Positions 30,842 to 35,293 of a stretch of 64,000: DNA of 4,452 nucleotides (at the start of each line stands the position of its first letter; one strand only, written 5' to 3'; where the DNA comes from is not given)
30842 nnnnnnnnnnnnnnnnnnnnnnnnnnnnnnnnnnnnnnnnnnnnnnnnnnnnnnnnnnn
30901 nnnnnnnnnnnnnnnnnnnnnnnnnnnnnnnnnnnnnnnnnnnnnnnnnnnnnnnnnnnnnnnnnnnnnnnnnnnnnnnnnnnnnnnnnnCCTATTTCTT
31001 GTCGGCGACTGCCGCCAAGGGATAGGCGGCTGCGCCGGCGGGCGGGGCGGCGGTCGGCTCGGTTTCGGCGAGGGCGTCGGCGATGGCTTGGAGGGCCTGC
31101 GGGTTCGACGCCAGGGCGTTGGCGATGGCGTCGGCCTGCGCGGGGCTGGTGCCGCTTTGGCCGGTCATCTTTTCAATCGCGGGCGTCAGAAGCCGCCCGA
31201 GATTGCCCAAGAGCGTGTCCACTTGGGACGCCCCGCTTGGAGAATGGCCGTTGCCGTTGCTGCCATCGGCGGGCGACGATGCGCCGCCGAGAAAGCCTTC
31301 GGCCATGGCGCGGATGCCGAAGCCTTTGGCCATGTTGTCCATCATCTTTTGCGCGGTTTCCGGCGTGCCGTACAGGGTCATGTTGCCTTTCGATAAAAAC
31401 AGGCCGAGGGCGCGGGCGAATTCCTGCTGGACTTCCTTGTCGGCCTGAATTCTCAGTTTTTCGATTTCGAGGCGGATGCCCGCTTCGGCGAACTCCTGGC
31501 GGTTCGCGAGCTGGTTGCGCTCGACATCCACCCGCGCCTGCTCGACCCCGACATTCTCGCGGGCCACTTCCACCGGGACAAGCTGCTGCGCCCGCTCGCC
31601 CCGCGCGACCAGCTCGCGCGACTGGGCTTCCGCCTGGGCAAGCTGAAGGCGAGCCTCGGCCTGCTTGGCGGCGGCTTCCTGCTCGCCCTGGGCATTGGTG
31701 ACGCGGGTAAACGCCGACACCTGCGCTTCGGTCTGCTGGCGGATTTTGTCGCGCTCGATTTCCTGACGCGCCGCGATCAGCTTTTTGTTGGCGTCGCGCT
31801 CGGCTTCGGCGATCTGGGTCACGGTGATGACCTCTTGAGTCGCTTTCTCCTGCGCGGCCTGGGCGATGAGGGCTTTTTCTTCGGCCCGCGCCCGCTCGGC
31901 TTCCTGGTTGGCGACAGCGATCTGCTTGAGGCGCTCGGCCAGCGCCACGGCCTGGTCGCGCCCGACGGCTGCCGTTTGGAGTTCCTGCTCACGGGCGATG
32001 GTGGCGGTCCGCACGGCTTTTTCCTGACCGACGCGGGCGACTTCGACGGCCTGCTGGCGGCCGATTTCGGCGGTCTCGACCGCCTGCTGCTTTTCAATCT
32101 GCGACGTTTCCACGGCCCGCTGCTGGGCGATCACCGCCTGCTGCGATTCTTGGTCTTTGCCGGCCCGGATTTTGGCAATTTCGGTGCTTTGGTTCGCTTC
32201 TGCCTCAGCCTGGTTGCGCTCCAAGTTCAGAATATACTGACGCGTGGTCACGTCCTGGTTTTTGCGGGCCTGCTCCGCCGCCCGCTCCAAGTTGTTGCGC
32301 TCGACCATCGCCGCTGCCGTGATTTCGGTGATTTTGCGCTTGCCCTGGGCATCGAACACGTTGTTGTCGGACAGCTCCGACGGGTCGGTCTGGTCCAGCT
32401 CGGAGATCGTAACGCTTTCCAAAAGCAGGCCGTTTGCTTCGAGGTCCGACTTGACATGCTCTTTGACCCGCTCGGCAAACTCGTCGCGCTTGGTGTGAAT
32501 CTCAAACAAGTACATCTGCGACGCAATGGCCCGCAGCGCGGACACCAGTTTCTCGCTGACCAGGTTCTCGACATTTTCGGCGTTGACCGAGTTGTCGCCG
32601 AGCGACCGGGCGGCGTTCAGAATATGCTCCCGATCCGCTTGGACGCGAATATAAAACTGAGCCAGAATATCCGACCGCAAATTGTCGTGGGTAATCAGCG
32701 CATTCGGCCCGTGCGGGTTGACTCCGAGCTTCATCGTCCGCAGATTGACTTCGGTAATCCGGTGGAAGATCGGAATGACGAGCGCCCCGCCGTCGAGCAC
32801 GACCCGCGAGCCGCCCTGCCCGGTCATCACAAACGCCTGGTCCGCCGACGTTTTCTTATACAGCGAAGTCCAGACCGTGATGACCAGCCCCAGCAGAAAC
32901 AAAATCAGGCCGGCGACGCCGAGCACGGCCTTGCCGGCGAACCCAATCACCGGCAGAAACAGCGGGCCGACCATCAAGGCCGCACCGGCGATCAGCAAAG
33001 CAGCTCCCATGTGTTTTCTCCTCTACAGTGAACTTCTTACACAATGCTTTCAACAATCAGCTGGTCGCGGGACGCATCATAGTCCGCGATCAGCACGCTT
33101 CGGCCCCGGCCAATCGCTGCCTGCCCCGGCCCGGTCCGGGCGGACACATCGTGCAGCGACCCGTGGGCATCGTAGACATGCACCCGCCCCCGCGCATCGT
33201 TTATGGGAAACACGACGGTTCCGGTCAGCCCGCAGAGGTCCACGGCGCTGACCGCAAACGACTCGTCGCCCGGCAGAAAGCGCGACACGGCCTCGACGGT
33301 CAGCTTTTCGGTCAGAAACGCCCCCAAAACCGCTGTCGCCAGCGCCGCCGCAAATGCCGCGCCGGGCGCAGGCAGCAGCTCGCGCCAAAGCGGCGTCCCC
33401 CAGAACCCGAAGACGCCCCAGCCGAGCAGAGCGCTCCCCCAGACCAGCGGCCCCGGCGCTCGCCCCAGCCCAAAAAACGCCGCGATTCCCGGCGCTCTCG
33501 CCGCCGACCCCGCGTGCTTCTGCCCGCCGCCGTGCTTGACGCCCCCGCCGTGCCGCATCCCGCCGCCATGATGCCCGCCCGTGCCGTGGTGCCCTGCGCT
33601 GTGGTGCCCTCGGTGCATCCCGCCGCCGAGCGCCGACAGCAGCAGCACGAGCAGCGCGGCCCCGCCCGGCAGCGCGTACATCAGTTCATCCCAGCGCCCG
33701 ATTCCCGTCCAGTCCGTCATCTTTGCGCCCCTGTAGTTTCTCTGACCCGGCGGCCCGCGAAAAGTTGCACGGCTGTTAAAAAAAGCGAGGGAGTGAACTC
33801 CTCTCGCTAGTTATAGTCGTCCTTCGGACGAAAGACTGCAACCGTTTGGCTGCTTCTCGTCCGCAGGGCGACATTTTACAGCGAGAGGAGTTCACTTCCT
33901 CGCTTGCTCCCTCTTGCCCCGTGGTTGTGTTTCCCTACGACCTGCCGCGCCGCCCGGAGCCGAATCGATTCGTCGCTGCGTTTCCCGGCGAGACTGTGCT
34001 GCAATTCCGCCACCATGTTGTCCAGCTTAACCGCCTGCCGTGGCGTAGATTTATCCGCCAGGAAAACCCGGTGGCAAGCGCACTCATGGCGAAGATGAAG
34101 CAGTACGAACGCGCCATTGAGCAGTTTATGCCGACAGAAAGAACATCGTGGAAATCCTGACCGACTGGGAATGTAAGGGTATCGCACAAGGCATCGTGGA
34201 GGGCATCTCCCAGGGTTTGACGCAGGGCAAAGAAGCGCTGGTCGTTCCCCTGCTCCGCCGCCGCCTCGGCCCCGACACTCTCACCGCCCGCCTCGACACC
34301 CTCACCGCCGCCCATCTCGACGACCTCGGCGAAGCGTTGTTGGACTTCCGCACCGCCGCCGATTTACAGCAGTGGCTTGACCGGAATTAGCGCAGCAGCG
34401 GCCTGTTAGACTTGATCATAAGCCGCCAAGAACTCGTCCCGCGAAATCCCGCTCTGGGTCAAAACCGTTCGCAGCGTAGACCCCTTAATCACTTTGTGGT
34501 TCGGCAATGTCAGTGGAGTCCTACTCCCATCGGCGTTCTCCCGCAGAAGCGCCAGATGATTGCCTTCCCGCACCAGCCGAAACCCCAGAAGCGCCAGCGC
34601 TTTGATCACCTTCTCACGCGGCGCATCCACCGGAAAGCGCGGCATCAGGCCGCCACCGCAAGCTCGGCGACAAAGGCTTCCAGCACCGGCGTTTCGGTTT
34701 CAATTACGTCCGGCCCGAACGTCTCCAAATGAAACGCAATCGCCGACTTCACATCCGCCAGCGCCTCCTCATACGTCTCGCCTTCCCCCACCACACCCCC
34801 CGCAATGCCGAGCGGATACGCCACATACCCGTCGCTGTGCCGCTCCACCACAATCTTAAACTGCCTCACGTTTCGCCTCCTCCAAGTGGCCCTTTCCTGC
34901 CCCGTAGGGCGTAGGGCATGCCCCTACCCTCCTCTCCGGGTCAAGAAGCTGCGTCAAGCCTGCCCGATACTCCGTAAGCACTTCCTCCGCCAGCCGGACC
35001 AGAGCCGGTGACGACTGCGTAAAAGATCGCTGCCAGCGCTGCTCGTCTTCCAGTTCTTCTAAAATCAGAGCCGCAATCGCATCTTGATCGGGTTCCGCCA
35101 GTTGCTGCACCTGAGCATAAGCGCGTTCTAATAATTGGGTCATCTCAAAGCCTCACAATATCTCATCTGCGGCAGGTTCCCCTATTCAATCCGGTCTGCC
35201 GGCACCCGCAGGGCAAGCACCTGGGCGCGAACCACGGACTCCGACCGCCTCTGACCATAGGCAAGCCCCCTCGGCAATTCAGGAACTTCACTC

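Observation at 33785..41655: Two copies of a ~125 bp structured repeat (UUCG-tetraloop hairpins, 24 bp TIRs) bracket a 7.7 kb mosaic low-GC segment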

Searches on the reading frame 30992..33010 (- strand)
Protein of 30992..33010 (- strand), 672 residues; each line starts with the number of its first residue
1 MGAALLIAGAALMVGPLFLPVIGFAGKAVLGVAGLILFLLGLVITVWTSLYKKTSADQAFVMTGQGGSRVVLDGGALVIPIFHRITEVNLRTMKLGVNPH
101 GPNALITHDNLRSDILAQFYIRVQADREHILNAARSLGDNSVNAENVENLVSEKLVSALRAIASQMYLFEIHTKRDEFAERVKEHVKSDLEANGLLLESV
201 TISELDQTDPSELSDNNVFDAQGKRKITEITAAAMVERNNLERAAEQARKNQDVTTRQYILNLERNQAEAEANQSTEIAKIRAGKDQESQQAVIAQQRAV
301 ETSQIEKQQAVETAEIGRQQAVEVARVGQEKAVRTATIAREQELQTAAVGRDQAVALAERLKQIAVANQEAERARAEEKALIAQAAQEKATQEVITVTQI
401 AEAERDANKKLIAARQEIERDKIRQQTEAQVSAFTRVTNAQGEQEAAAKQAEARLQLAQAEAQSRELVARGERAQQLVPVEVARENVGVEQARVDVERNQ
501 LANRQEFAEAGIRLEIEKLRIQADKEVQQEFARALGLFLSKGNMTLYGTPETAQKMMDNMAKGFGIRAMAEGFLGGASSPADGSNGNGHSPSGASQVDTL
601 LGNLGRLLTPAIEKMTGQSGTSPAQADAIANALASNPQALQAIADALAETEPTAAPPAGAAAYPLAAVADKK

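Call 82: search_protein_families(library=pfam, proteins=[window:30992-33010:-], max_evalue=0.001)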
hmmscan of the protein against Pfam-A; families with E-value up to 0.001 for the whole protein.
window:30992-33010:- (672 aa): 1 family
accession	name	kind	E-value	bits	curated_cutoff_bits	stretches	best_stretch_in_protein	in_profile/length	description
PF01145.31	Band_7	-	1.1e-20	74.8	23.6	1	53-239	2-172/176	SPFH domain / Band 7 family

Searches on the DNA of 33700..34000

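Call 44: search_rna_families(source=window, start=33700, end=34000, threshold=evalue, max_evalue=10)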
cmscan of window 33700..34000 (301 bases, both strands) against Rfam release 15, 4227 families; matches with E-value up to 10: 2.
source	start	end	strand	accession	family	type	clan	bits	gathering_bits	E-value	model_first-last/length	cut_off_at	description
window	33768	33923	-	RF04102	MIR6457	Gene; miRNA;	-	42.4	140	3.2e-07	1-177/177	no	MIR6457 microRNA precursor family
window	33865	33926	+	RF02412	snoR144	Gene; snRNA; snoRNA; HACA-box;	-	13.4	100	4.7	1-145/145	no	Small nucleolar RNA snoR144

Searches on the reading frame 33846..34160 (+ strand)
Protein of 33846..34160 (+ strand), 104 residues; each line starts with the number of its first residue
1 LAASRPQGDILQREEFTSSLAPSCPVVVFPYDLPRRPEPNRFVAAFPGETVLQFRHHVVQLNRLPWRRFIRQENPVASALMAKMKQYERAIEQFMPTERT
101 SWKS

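Call 82: search_protein_families(library=pfam, proteins=[window:33846-34160:+], max_evalue=0.001)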
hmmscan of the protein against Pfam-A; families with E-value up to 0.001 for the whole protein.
window:33846-34160:+ (104 aa): 0 families

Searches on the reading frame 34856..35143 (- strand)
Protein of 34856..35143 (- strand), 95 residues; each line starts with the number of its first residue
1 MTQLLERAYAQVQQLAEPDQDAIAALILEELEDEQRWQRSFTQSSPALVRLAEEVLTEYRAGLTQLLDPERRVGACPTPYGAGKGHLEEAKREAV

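Call 82: search_protein_families(library=pfam, proteins=[window:34856-35143:-], max_evalue=0.001)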
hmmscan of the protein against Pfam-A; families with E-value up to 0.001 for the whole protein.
window:34856-35143:- (95 aa): 0 families

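Call 85: search_protein_families(library=padloc, proteins=[window:34856-35143:-], max_evalue=0.01)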
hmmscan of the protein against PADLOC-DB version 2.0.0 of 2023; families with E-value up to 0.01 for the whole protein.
window:34856-35143:- (95 aa): 0 families
